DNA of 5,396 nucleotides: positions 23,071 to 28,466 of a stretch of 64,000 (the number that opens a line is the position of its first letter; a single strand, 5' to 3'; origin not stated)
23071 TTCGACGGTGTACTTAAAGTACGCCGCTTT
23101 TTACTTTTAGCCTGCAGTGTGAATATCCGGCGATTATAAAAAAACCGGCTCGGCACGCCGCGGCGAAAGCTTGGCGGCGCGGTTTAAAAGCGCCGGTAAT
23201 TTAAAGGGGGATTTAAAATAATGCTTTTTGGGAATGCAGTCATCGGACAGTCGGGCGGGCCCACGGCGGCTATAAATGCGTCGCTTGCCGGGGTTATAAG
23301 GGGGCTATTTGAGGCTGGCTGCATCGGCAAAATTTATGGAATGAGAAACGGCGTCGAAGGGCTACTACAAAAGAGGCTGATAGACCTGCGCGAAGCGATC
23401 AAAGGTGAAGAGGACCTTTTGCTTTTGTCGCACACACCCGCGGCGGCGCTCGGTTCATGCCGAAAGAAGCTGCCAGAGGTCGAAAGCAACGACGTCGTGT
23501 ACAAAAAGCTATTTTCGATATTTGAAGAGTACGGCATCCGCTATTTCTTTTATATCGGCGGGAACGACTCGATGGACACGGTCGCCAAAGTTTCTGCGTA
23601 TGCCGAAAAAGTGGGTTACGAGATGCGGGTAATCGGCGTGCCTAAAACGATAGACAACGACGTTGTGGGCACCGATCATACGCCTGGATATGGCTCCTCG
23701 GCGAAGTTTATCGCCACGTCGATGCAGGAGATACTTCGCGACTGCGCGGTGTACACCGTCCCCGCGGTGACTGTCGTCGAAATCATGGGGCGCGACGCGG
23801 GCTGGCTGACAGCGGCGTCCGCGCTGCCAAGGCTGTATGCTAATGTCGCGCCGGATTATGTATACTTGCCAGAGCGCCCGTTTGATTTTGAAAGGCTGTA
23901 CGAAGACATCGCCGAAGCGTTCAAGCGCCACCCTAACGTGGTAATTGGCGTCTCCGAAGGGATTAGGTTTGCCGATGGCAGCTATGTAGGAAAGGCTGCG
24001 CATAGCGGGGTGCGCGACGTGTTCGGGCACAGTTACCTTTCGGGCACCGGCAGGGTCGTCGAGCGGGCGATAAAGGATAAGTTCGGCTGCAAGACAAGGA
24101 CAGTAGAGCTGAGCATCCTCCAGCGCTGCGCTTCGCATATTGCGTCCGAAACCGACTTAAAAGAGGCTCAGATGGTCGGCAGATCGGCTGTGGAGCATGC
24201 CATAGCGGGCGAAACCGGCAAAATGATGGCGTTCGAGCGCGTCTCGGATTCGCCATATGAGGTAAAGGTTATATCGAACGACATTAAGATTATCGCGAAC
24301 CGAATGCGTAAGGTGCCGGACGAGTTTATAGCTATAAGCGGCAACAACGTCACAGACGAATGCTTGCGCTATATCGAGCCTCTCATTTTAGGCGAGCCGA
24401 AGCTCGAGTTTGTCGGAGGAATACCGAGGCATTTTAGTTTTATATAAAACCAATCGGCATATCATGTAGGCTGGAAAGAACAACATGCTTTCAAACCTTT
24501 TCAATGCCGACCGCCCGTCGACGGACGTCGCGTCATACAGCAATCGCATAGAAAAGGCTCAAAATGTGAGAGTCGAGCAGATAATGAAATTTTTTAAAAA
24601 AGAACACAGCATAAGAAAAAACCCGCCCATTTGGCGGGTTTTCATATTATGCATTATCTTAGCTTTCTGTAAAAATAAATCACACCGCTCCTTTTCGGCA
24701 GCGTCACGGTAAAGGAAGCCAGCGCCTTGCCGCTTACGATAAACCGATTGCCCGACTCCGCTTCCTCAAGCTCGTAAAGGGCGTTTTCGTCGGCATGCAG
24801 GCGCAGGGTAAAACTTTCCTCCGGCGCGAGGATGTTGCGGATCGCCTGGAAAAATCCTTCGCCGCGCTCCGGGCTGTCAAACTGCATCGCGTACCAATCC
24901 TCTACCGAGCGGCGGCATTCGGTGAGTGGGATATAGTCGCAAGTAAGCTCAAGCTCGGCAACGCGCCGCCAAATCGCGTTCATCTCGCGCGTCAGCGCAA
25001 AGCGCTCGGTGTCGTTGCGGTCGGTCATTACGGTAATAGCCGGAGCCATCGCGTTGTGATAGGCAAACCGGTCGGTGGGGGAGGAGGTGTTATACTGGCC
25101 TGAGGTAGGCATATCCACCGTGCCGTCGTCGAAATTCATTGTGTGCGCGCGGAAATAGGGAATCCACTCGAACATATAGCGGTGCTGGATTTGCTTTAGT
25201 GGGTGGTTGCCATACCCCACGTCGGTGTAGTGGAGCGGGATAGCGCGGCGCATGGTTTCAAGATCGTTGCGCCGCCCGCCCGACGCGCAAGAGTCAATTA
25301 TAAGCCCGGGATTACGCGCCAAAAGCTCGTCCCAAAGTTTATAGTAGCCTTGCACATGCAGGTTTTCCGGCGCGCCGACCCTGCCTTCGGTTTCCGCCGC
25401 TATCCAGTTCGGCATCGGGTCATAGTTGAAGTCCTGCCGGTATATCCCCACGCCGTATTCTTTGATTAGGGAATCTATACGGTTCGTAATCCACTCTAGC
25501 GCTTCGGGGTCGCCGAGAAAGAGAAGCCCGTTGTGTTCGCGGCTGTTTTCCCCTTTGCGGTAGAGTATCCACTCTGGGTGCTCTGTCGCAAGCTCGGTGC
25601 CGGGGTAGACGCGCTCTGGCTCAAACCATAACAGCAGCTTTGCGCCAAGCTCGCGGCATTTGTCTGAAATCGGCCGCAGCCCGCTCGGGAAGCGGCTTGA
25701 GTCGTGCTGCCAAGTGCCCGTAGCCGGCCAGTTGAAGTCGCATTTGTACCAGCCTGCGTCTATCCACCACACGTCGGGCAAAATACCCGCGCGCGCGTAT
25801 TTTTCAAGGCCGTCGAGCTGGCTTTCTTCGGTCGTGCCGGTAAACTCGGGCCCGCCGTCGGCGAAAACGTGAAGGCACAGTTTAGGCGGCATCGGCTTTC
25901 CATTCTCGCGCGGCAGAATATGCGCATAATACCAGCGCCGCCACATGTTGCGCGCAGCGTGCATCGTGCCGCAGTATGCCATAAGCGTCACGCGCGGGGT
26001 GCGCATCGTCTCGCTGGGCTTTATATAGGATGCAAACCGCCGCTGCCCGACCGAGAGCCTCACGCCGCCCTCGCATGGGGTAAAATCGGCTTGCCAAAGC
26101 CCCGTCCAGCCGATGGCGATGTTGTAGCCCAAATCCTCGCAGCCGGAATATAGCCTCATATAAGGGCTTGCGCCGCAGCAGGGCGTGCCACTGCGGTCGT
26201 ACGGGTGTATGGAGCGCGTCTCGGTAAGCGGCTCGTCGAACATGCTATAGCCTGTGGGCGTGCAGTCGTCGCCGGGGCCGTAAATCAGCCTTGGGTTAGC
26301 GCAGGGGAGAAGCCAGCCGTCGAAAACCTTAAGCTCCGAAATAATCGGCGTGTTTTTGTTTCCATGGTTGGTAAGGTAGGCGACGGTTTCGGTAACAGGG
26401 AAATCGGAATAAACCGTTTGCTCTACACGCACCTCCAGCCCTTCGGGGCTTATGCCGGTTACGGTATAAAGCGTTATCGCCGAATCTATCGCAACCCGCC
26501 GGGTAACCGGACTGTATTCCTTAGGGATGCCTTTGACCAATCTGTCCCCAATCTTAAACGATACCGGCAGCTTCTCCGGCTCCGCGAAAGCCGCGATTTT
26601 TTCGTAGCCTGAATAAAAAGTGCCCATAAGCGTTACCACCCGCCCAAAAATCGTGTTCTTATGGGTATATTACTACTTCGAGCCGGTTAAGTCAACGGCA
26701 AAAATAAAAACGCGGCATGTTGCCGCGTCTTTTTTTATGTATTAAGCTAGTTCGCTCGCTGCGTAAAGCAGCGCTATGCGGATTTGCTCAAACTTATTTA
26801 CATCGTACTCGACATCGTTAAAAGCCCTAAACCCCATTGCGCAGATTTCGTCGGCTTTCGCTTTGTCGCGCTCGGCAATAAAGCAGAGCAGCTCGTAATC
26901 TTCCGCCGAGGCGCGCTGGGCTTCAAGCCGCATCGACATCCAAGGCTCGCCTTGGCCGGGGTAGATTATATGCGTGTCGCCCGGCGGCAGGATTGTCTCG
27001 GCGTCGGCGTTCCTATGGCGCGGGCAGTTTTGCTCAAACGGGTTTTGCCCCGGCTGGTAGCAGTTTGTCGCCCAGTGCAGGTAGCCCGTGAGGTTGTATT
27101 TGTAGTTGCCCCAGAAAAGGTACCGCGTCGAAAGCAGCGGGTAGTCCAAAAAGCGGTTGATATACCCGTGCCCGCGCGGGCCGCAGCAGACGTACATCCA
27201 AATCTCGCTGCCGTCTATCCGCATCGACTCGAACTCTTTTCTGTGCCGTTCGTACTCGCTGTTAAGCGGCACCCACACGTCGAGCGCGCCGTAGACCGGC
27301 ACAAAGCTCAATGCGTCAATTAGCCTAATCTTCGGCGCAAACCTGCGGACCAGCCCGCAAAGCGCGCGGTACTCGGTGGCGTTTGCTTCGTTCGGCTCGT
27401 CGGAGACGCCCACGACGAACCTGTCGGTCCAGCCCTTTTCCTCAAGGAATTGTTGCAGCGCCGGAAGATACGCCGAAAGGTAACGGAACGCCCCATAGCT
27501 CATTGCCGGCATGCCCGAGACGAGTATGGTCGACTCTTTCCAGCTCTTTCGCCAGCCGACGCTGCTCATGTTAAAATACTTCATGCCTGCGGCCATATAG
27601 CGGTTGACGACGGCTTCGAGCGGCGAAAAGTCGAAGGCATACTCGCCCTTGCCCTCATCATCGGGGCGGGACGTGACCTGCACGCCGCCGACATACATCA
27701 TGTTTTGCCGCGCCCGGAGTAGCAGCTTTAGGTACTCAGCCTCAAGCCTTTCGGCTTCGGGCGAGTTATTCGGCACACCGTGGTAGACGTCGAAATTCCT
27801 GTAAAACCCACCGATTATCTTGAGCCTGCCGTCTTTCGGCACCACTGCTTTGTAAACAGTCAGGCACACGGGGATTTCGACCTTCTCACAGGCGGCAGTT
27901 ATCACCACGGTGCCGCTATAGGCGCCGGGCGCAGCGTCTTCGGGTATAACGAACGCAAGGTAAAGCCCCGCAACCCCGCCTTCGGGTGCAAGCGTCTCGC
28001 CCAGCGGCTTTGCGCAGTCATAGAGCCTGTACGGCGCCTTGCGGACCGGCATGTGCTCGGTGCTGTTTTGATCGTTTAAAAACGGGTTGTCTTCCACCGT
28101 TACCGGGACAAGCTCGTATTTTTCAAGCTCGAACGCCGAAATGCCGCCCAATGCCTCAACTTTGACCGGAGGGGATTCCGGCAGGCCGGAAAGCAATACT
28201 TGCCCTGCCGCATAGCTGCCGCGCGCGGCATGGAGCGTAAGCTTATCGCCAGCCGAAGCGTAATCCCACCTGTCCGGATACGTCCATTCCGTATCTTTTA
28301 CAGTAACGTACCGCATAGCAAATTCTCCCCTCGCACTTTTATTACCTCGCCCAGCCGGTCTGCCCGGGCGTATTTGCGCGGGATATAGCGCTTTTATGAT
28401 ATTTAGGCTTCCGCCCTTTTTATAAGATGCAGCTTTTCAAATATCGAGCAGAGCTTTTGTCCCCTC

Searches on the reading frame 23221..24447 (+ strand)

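Call 76: search_protein_families(library=pfam, proteins=[window:23221-24447:+], max_evalue=0.0001)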
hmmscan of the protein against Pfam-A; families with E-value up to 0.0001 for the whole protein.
window:23221-24447:+ (408 aa): 1 family
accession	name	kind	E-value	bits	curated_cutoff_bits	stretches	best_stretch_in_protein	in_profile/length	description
PF00365.25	PFK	-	1.5e-54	185.7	30.9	1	7-325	3-275/277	Phosphofructokinase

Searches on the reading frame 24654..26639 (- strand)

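Call 7: search_protein_families(library=pfam, proteins=[window:24654-26639:-], max_evalue=0.0001)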
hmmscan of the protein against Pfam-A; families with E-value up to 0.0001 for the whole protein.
window:24654-26639:- (661 aa): 2 families
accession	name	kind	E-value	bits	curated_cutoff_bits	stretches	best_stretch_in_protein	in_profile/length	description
PF02065.24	Melibiase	-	3.4e-23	82.6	27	1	282-464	68-251/347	Melibiase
PF01055.32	Glyco_hydro_31_2nd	-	4e-05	23.6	23.5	1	270-406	20-158/328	Glycosyl hydrolases family 31 TIM-barrel domain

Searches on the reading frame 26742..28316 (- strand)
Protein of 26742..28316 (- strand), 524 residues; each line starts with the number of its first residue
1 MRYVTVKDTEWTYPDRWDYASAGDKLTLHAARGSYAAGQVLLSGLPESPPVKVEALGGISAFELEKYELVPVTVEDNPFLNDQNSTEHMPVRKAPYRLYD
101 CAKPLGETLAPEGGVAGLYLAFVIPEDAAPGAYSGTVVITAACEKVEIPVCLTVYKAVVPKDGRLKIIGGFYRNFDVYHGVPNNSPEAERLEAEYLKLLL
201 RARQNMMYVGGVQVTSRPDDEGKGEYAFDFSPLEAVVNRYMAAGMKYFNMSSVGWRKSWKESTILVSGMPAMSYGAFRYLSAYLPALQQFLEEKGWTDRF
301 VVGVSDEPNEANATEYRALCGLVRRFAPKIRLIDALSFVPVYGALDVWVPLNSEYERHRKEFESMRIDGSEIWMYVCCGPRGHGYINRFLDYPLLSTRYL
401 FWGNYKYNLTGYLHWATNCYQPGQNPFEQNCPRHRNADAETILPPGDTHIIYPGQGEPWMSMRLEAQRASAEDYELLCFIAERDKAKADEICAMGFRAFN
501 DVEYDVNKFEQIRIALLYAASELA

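Call 7: search_protein_families(library=pfam, proteins=[window:26742-28316:-], max_evalue=0.0001)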
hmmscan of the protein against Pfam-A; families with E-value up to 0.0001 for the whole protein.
window:26742-28316:- (524 aa): 1 family
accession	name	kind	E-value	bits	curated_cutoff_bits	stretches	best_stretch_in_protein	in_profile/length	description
PF13320.12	GH123_cat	-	1.5e-42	146.5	23.1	1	220-477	64-321/324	Glycoside hydrolase 123, catalytic domain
